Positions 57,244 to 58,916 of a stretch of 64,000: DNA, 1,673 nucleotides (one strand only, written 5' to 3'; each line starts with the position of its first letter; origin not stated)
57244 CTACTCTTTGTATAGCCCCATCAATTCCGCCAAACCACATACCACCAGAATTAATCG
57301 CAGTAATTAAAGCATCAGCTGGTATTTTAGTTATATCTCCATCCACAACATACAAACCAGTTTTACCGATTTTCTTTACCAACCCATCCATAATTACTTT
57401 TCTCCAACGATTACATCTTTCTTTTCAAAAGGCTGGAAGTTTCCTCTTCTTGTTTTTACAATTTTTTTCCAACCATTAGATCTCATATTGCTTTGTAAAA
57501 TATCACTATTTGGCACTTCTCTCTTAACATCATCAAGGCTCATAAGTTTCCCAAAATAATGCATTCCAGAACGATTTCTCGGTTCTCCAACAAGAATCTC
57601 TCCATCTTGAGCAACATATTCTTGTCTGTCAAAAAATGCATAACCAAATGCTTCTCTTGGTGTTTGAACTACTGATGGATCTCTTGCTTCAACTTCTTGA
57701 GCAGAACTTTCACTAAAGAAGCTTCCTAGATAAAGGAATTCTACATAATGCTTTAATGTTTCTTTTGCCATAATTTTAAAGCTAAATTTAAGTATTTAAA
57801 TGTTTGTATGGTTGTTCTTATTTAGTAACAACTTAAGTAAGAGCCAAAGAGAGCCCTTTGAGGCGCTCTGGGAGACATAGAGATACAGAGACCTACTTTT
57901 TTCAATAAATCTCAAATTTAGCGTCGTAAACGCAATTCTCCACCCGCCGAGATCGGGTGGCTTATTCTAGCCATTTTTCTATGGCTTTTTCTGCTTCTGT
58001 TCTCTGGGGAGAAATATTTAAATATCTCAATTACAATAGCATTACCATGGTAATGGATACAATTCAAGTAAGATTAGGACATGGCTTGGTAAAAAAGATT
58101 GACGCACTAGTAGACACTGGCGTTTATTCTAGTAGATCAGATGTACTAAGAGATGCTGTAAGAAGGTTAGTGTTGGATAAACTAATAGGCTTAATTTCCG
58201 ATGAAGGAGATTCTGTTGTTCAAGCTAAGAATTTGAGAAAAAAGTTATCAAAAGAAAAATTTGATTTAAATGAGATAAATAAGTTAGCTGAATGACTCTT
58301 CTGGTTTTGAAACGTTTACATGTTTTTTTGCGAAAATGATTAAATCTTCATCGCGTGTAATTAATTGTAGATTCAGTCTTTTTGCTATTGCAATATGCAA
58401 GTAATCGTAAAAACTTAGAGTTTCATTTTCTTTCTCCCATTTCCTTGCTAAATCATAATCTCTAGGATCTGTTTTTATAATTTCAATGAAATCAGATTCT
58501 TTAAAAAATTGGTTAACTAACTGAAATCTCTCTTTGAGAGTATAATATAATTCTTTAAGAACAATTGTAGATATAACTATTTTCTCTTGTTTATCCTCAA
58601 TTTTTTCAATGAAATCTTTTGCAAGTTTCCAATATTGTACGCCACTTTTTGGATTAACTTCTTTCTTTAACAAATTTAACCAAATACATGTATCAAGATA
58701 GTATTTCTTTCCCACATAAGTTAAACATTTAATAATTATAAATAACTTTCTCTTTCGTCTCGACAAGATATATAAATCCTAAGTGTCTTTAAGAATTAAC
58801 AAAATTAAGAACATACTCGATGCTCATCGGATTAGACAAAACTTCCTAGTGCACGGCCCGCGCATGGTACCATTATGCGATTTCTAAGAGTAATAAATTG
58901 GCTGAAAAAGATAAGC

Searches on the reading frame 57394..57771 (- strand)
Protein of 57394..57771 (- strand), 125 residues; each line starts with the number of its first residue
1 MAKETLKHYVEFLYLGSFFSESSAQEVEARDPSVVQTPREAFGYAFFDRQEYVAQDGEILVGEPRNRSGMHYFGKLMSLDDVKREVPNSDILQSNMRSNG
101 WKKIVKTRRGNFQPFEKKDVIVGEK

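Call 7: search_protein_families(library=pfam, proteins=[window:57394-57771:-], max_evalue=0.1)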
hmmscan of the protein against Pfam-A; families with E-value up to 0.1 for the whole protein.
window:57394-57771:- (125 aa): 0 families

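Call 9: search_protein_families(library=ncbifam, proteins=[window:57394-57771:-], max_evalue=0.1)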
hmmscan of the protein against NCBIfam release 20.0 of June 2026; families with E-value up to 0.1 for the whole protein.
window:57394-57771:- (125 aa): 0 families

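Call 10: search_protein_families(library=padloc, proteins=[window:57394-57771:-], max_evalue=0.1)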
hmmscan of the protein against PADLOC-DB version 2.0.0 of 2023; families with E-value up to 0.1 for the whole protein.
window:57394-57771:- (125 aa): 0 families

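Call 11: search_protein_families(library=phrogs, proteins=[window:57394-57771:-], max_evalue=0.1)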
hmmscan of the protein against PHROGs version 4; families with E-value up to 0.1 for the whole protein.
window:57394-57771:- (125 aa): 0 families

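Call 14: search_solved_structures(query=window:57394-57771:-, max_evalue=10)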
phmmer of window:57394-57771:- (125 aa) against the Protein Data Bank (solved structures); distinct sequences matched with E-value up to 10: 0.

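Call 29: find_homologous_proteins(query=window:57394-57771:-, max_evalue=0.01)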
Query window:57394-57771:- (125 aa): 20 proteins with E <= 0.01 among 21 candidates.
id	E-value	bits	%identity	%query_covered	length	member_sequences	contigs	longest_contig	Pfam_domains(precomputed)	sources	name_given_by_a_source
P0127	3.5e-77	274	100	100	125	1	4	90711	-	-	-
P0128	1.2e-66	240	86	100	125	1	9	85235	-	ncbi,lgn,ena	ncbi:MAG: hypothetical protein AABW89_03165 [Nanoarchaeota archaeon]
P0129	4.8e-66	238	85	100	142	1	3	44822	-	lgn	-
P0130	6.9e-54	199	70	100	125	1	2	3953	-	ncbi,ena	-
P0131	2.4e-48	181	66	98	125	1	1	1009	-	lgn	-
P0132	2.6e-47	178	67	100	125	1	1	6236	-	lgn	-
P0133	2.2e-44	168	59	100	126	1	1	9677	-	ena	-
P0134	1.1e-43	166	63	100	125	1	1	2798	-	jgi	-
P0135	7.0e-43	164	63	100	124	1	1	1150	-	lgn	-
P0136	3.8e-41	158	59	100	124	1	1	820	-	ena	-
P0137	1.8e-35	140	53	94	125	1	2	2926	-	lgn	-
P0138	1.5e-34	137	52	99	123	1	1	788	-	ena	-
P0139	5.3e-34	135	58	93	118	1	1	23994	-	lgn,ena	-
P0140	3.0e-29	120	51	94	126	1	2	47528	-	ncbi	ncbi:MAG: hypothetical protein V3V81_07880 [Candidatus Bathyarchaeia archaeon]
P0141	2.5e-27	113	49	94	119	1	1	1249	-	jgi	jgi:hypothetical protein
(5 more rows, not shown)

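Call 30: find_encoding_contigs(protein=P0128, flank=6000, max_places=4)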
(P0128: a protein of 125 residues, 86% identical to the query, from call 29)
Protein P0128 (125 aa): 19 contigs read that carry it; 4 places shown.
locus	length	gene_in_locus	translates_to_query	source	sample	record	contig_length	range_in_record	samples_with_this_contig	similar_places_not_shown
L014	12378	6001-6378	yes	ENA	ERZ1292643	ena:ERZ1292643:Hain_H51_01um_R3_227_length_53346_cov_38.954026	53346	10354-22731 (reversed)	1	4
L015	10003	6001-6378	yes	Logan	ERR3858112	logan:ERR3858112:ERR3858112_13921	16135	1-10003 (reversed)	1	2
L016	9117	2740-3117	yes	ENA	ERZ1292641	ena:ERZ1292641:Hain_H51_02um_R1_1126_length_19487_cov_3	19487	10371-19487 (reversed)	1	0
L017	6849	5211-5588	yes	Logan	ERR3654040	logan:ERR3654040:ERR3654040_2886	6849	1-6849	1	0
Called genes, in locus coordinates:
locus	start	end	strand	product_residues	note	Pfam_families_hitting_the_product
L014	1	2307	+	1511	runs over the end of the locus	PF02463:SMC_N, PF14890:Intein_splicing, PF14528:LAGLIDADG_3, PF02463:SMC_N, PF13304:AAA_21 (weak)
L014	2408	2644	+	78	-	-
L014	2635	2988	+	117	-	PF02452:PemK_toxin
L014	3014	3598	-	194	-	-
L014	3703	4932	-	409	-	-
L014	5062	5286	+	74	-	PF24434:DUF7557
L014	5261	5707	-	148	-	-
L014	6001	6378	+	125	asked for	-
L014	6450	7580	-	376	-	PF01751:Toprim (weak), PF13155:Toprim_2 (weak), PF13662:Toprim_4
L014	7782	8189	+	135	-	-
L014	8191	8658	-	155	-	-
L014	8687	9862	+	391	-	PF00579:tRNA-synt_1b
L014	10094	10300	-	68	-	PF10049:DUF2283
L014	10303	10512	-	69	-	PF14076:DUF4258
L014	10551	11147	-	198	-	PF00177:Ribosomal_S7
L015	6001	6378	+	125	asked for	-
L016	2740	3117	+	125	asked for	-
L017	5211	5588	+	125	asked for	-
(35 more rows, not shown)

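Call 31: find_encoding_contigs(protein=P0140, flank=6000, max_places=3)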
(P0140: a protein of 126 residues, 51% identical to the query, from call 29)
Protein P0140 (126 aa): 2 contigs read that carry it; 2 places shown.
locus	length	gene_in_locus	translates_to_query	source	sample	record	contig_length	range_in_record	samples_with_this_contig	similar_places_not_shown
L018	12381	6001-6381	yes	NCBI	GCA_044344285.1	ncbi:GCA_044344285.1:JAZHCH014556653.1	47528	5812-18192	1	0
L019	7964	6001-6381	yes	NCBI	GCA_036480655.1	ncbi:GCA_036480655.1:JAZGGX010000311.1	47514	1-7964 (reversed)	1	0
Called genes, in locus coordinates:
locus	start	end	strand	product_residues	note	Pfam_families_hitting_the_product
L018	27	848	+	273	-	PF05063:MT-A70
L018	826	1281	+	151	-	-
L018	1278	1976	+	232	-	PF09681:Phage_rep_org_N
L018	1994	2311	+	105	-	-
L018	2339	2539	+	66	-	-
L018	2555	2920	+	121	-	-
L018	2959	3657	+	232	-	PF07505:DUF5131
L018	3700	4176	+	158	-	PF10050:DUF2284 (faint)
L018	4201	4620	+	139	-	PF05866:RusA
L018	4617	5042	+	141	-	PF09643:YopX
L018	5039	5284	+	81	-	-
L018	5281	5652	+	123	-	-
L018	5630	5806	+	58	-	-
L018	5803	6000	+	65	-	-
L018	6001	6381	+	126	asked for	-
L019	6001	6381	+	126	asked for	-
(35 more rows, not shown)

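Call 47: predict_structure(alignment_id=A2)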
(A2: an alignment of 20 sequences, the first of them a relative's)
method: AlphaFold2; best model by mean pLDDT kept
length: 125 residues; sequences in the alignment: 20
mean_pLDDT: 92.6   pTM: 0.80
mean pLDDT of the five models: 92.6, 91.5, 90.6, 89.8, 89.5
residues with pLDDT >= 90: 103; 70-90: 19; 50-70: 3; < 50: 0
segments of 3 or more residues with pLDDT < 50: none
pLDDT, mean of each block of 10 residues (from residue 1): 86 86 94 91 96 90 95 96 97 97 95 96 80
secondary structure, 60 per line:
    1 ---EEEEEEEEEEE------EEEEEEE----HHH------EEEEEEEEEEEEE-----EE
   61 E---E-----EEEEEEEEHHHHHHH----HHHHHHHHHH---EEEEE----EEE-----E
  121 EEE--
elements in order: E4-14 E21-27 E41-53 E59-61 E71-78 H79-85 H90-99 E103-107 E112-114 E120-123

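Call 50: fold_search(model_id=the predicted structure, library=pdb)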
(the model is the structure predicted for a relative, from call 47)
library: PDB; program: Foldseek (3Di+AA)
matches with E <= 10: 734; with E <= 0.001: 0
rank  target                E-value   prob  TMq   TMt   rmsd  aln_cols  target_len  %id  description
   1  2ic2_B                3.0e-01  0.41  0.23  0.24  12.6        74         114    8  Crystal Structure of the First FNIII Domain of Ihog (released 2006-10-24)
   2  8hrd_D                3.3e-01  0.44  0.30  0.18   9.6       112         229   12  Crystal structure of the receptor binding domain of SARS-CoV-2 Delta variant in complex with IMCAS74 Fab and W14 Fab (released 2023-12-20)
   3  5imt_A                4.0e-01  0.20  0.19  0.07   8.7        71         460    7  Toxin receptor complex (released 2016-08-24)
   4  6zlx                  4.9e-01  0.21  0.22  0.14  11.5        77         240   12  The structure of the ClpX-associated factor PDIP38 (released 2021-07-14)
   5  3jvg_A                4.9e-01  0.12  0.19  0.11  15.7       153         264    9  Crystal Structure of chicken CD1-1 (released 2010-02-09)
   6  3orr_B                5.2e-01  0.20  0.16  0.09   9.0        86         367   12  Crystal Structure of N5-Carboxyaminoimidazole synthetase from Staphylococcus aureus (released 2011-07-20)
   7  4e4t_A                5.2e-01  0.18  0.20  0.09   8.4        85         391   10  Crystal structure of Phosphoribosylaminoimidazole carboxylase, ATPase subunit from Burkholderia ambifaria (released 2012-03-28)
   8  6nal_A                5.5e-01  0.16  0.19  0.07   9.1        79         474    6  Crystal Structure of Gram Negative Toxin (released 2019-12-04)
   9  8ave_B                5.8e-01  0.20  0.24  0.08   9.9        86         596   10  Human leptin in complex with the human LEP-R ectodomain fused to a C-terminal trimeric isoleucine GCN4 zipper (2:2 mod (released 2023-04-05)
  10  8avd_B                6.2e-01  0.20  0.24  0.11   6.5        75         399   16  Cryo-EM structure for a 3:3 complex between mouse leptin and the mouse LEP-R ectodomain (local refinement) (released 2023-04-05)
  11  8fn9_B                6.2e-01  0.15  0.20  0.23   6.8        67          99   10  Crystal structure of the C-terminal Fg domain of TNR with the single FN domain of PTPRZ (released 2023-07-12)
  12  8jaj_a                6.5e-01  0.20  0.20  0.07   7.2        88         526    7  In situ structures of the ultra-long contracted tail of Myoviridae phage P1 (released 2023-06-21)
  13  4v8i_DT               6.9e-01  0.06  0.16  0.15  18.2       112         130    9  Crystal structure of YfiA bound to the 70S ribosome. (released 2014-07-09)
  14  3b6u_B                7.3e-01  0.28  0.22  0.10   8.5       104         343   12  Crystal structure of the motor domain of human kinesin family member 3B in complex with ADP (released 2007-11-13)
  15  1tza_A                7.3e-01  0.20  0.20  0.19  11.3        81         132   12  X-ray structure of Northeast Structural Genomics Consortium target SoR45 (released 2004-07-27)
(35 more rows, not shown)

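Call 59: fold_search(model_id=the predicted structure, library=viral)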
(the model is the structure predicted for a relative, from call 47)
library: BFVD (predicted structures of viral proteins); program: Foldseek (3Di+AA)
matches with E <= 10: 814; with E <= 0.001: 0
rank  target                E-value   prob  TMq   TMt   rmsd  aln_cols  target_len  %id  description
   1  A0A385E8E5            5.2e-02  0.47  0.21  0.25  16.7       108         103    6  Uncharacterized protein [Bacillus phage Hobo]
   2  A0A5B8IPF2            8.1e-02  0.44  0.30  0.17  12.4       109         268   13  Uncharacterized protein [Mimiviridae sp. ChoanoV1]
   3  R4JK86                1.1e-01  0.14  0.20  0.20  15.4       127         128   11  Uncharacterized protein [Bacillus phage SIOphi]
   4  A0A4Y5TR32            1.1e-01  0.28  0.18  0.21  12.7       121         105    7  (no name in the UniProt tables at hand)
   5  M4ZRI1                1.8e-01  0.51  0.22  0.29   6.4        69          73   10  Uncharacterized protein [Bacillus phage PM1]
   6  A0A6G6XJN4            1.8e-01  0.51  0.23  0.32   5.8        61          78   10  Uncharacterized protein [Gordonia phage Skog]
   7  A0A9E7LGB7            2.0e-01  0.35  0.24  0.21  12.2       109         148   11  (no name in the UniProt tables at hand)
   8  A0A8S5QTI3            2.2e-01  0.35  0.20  0.22   6.8        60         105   10  Uncharacterized protein [Podoviridae sp. ctKS020]
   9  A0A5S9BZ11            2.2e-01  0.33  0.23  0.08   8.5        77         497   16  Uncharacterized protein [Tenacibaculum phage PTm1]
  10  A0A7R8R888            2.3e-01  0.30  0.21  0.29  12.9        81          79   14  (no name in the UniProt tables at hand)
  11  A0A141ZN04            2.3e-01  0.15  0.18  0.20  18.7       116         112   11  (no name in the UniProt tables at hand)
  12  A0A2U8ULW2            2.6e-01  0.21  0.17  0.26   7.9        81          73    9  (no name in the UniProt tables at hand)
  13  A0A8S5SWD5            2.6e-01  0.14  0.22  0.17  21.3       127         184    6  Uncharacterized protein [virus sp. ctoC338]
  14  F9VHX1                2.8e-01  0.69  0.25  0.19   9.2        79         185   11  (no name in the UniProt tables at hand)
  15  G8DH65                3.3e-01  0.25  0.21  0.17   7.6        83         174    5  (no name in the UniProt tables at hand)
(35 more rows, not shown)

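Call 60: find_related_loci(query=A2, collection=viral_contigs, flank=6000)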
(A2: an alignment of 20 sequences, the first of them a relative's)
Query A2 (125 aa) in viral_contigs; peptide patterns used: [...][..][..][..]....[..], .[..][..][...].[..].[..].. (x = any residue, [..] = any of these).
155 stretches matched a pattern; 2 encode a relative of the query (tblastn E <= 1e-3); 2 distinct loci.
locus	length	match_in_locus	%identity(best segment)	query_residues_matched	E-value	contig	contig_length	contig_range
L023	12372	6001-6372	45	2-124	3e-31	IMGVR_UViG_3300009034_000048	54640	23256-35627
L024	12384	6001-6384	33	7-122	2e-13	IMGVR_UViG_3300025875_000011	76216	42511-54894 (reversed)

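Call 66: search_solved_structures(query=A2, max_evalue=10)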
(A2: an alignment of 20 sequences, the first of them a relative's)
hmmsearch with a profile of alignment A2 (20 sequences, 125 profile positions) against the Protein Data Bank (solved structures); distinct sequences matched with E-value up to 10: 2.
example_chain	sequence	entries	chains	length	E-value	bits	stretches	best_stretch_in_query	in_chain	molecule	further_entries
1aye_A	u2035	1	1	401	0.048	17.2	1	40-88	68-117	PROCARBOXYPEPTIDASE A2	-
2yu4_A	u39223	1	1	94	0.7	13.4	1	2-67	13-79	E3 SUMO-protein ligase NSE2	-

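Call 74: find_encoding_contigs(protein=window:57394-57771:-, flank=10000, max_places=10)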
Protein window:57394-57771:- (125 aa): 8 contigs read that carry it; 5 places shown.
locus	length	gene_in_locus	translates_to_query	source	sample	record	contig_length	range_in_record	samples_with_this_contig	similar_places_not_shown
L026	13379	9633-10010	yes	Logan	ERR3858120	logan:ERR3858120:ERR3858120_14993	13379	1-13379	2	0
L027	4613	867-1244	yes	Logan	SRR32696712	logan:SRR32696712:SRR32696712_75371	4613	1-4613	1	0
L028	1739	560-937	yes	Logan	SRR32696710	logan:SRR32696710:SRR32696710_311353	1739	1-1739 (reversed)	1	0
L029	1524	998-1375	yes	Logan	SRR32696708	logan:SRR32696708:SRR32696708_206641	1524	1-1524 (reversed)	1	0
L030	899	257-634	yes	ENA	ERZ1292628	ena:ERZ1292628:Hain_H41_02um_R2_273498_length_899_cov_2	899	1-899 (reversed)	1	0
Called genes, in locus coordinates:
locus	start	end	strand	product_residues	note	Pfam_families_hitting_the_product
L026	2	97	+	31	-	?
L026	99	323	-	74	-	PF07866:DUF1653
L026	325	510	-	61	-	-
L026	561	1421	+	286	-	PF12146:Hydrolase_4, PF00561:Abhydrolase_1, PF12697:Abhydrolase_6, PF20408:Abhydrolase_11 (faint)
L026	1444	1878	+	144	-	-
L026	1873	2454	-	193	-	PF00990:GGDEF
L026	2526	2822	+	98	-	-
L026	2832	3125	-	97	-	-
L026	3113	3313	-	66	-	-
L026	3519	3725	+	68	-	PF24434:DUF7557 (faint)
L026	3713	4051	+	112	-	-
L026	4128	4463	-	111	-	-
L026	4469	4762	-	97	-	-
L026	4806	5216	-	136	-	-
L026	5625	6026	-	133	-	-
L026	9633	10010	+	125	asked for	-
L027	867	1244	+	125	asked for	-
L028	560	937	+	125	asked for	-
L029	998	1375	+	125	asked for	-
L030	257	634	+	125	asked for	-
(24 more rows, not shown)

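Call 75: search_protein_families(library=pfam, alignment_id=A2, max_evalue=1)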
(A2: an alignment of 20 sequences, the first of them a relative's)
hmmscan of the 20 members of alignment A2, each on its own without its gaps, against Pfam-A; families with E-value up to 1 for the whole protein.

A. member 1, P0127 (125 aa): 0 families

B. families by the number of members that match (of 20 scanned): 5 families
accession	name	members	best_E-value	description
PF00877.26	NLPC_P60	1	0.0086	NlpC/P60 family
PF25686.1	Betaherpes_U91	1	0.013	Betaherpesvirus U91 protein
PF21094.3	Nup188_SH3-like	1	0.086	Nup188 SH3-like domain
PF20305.4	pYEATS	1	0.1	prokaryotic YEATS domain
PF18805.7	LRR_10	1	0.18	Leucine-rich repeat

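Call 83: search_dna_similar(query=window:57394-57771:-, collection=phages, mode=protein, max_evalue=0.001, max_rows=15)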
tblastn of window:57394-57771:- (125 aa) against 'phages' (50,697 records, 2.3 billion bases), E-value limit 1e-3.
No match.

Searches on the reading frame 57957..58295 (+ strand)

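Call 7: search_protein_families(library=pfam, proteins=[window:57957-58295:+], max_evalue=0.1)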
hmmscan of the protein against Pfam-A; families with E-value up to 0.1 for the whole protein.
window:57957-58295:+ (112 aa): 2 families
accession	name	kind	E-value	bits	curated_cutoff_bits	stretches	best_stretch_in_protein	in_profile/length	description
PF17723.7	RHH_8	-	4.4e-06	27.2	25.4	1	35-73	5-43/119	Ribbon-Helix-Helix transcriptional regulator family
PF01402.27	RHH_1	-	1.8e-05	24.9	20.5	1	36-72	2-37/39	Ribbon-helix-helix protein, copG family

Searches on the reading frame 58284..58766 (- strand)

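Call 7: search_protein_families(library=pfam, proteins=[window:58284-58766:-], max_evalue=0.1)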
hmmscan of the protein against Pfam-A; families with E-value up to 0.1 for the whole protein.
window:58284-58766:- (160 aa): 5 families
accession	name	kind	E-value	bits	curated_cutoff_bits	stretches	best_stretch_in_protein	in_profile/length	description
PF01850.27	PIN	-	4.5e-17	63.2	23.6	1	22-145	1-117/120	PIN domain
PF16289.11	PIN_12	-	0.00032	21.6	32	1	23-83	2-55/172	PIN domain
PF23871.1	DUF7226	-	0.011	16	27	1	21-99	31-111/142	Domain of unknown function (DUF7226)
PF05917.16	DUF874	-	0.027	14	21.9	1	60-116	280-334/398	Helicobacter pylori protein of unknown function (DUF874)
PF13470.12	PIN_3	-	0.087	14.1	27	0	23-100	3-77/115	PIN domain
